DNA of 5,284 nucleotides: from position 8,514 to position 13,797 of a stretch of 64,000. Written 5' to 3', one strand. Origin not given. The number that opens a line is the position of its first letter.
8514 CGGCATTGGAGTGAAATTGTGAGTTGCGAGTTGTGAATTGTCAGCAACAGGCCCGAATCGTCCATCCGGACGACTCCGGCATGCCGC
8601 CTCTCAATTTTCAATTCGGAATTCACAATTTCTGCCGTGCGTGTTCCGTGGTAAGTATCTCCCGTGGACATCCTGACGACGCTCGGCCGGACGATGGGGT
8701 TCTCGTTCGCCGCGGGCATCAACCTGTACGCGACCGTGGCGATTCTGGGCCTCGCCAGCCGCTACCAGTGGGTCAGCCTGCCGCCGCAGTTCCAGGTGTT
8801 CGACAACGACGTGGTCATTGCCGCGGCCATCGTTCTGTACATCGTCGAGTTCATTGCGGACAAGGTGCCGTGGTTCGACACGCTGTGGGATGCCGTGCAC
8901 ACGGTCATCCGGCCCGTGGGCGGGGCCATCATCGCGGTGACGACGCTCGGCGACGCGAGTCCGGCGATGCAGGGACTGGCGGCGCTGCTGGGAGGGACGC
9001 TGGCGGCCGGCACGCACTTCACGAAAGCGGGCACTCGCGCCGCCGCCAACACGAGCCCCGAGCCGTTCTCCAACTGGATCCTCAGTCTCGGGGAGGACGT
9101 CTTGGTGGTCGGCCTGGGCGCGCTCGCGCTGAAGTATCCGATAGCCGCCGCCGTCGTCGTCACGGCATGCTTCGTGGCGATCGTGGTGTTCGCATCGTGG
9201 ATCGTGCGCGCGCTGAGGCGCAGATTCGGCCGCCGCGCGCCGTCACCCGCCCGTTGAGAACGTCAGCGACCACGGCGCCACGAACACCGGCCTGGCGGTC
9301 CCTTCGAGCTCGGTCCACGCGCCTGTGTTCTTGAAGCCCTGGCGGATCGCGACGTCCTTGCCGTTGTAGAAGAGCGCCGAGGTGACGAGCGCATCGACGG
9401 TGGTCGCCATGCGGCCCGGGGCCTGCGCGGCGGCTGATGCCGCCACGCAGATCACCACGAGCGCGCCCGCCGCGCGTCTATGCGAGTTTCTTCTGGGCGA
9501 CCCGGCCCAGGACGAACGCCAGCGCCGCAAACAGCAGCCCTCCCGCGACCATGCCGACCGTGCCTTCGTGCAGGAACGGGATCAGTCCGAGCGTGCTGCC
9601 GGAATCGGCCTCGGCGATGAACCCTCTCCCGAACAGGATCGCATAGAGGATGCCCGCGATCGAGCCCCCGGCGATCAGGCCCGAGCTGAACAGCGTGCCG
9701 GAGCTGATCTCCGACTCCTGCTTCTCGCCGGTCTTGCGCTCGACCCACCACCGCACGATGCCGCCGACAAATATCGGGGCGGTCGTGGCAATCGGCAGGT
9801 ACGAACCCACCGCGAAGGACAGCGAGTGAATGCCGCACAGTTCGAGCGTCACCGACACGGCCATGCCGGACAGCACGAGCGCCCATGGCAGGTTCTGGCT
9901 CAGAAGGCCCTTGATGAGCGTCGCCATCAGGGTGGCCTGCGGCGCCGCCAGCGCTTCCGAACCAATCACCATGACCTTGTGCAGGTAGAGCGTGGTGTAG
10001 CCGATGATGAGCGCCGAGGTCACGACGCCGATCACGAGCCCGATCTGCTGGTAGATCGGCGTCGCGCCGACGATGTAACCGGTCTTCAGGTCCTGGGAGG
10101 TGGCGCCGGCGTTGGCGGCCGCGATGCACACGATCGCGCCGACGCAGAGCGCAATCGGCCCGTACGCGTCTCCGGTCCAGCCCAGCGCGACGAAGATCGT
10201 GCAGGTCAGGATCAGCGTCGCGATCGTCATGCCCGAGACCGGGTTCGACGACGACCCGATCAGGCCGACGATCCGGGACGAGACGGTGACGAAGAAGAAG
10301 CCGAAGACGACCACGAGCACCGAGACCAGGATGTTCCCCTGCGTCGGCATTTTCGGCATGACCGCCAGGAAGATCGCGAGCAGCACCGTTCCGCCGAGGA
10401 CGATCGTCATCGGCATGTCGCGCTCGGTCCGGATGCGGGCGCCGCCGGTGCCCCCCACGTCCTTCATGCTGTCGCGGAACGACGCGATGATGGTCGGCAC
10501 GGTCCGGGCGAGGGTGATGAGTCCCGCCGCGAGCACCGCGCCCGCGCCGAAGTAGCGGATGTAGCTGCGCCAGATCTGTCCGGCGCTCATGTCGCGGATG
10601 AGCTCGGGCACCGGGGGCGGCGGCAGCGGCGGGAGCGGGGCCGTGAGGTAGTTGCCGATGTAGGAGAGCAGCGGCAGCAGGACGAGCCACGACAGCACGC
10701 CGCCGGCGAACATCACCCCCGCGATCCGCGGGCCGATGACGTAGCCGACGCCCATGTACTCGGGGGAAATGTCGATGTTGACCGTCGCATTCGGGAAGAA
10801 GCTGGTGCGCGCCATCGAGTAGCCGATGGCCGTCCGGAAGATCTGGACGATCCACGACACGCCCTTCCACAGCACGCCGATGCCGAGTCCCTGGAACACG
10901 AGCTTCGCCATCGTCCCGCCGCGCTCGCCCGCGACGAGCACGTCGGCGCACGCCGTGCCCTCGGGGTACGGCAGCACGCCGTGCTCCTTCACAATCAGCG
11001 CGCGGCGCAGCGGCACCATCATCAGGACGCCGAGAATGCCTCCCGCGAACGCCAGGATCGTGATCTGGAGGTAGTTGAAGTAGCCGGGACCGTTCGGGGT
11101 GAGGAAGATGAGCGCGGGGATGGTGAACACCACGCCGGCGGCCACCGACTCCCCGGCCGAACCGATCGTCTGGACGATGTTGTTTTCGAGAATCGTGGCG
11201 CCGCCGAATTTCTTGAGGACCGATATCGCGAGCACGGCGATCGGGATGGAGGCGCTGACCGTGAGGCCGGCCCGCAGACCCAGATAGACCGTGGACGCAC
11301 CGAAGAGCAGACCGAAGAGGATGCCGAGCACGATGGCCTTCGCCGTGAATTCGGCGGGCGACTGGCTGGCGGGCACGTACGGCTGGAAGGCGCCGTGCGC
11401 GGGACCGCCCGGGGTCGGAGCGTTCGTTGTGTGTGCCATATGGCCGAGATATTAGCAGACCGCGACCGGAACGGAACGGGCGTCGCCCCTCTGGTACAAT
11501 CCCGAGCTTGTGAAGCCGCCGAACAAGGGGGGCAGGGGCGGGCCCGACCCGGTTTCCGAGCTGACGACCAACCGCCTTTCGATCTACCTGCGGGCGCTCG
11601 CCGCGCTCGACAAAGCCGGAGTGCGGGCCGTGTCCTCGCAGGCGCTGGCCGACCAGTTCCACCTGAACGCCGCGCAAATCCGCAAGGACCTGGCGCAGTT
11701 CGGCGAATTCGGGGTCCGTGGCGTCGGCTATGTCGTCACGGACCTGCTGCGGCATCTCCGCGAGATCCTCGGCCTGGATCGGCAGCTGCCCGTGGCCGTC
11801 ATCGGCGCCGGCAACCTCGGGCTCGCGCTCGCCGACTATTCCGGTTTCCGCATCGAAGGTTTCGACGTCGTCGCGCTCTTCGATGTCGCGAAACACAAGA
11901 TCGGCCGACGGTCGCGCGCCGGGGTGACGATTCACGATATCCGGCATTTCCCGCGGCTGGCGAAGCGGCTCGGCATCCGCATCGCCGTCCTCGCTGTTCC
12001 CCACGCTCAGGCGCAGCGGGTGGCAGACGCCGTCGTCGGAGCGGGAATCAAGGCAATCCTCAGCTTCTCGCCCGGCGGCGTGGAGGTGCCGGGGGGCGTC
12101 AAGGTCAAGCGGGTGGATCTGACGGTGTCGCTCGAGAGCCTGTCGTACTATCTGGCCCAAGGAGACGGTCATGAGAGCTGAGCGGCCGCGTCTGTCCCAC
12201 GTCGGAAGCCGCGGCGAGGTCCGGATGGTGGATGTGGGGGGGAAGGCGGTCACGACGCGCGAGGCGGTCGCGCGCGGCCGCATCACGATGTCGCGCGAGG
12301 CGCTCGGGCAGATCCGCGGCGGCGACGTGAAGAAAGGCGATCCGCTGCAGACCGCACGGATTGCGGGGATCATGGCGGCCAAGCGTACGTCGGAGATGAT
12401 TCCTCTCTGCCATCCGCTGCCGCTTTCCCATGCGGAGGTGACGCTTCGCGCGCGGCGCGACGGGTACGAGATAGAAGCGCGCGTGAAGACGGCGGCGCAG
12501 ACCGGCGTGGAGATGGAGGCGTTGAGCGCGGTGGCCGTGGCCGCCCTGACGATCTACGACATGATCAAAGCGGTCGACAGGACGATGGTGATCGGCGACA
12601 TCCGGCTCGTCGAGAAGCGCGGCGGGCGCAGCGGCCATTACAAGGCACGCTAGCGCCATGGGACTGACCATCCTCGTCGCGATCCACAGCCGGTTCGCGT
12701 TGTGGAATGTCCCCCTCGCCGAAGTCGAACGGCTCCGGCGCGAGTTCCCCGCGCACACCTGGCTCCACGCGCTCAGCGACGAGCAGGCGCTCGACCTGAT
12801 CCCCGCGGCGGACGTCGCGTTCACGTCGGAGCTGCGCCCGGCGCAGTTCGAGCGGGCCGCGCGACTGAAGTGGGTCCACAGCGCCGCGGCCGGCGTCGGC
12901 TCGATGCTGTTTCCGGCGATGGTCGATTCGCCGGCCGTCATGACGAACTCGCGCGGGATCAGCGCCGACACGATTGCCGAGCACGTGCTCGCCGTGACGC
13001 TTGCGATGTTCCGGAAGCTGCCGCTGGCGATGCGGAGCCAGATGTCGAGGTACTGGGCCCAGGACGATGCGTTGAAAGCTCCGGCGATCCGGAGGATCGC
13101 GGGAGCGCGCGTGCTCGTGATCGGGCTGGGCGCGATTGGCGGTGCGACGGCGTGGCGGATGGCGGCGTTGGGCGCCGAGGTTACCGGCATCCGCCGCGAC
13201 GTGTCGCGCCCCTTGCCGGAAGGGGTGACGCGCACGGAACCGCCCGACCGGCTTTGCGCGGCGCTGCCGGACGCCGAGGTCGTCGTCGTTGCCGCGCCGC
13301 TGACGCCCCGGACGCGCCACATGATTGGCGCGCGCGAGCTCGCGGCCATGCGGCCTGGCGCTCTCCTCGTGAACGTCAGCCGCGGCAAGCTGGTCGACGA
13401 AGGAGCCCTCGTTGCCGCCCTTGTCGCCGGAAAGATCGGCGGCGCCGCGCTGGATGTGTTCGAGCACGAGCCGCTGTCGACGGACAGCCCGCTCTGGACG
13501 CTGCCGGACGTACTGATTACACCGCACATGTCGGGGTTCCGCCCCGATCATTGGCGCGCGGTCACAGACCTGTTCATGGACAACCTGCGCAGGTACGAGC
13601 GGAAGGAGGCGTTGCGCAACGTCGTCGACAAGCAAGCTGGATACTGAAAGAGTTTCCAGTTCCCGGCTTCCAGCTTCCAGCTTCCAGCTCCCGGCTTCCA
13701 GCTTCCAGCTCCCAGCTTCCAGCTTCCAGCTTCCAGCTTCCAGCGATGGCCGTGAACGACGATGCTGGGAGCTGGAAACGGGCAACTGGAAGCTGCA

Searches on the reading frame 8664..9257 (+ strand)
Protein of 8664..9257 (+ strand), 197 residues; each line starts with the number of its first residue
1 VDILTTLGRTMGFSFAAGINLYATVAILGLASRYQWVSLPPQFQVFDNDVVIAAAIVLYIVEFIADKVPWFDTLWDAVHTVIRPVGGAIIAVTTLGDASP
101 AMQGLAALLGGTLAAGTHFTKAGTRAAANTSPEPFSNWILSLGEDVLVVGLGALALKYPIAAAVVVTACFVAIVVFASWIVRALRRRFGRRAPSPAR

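Call 61: search_protein_families(library=pfam, proteins=[window:8664-9257:+], max_evalue=0.00001)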
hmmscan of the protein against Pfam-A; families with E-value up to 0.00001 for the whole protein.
window:8664-9257:+ (197 aa): 1 family
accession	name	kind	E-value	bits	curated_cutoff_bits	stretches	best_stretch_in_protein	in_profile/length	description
PF13548.11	DUF4126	-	6.4e-55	186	27.5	1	10-176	4-172/175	Domain of unknown function (DUF4126)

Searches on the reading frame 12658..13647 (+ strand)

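Call 8: search_protein_families(library=pfam, proteins=[window:12658-13647:+])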
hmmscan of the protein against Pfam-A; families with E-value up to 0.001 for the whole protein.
window:12658-13647:+ (329 aa): 3 families
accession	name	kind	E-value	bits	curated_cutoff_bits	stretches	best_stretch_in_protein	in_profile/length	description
PF02826.25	2-Hacid_dh_C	-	1e-50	172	25.1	1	112-292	2-178/178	D-isomer specific 2-hydroxyacid dehydrogenase, NAD binding domain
PF01262.27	AlaDh_PNT_C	-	4.9e-05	23.3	23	1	142-241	21-129/214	Alanine dehydrogenase/PNT, C-terminal domain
PF00389.36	2-Hacid_dh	-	0.00025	21.2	24.6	1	22-323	11-133/134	D-isomer specific 2-hydroxyacid dehydrogenase, catalytic domain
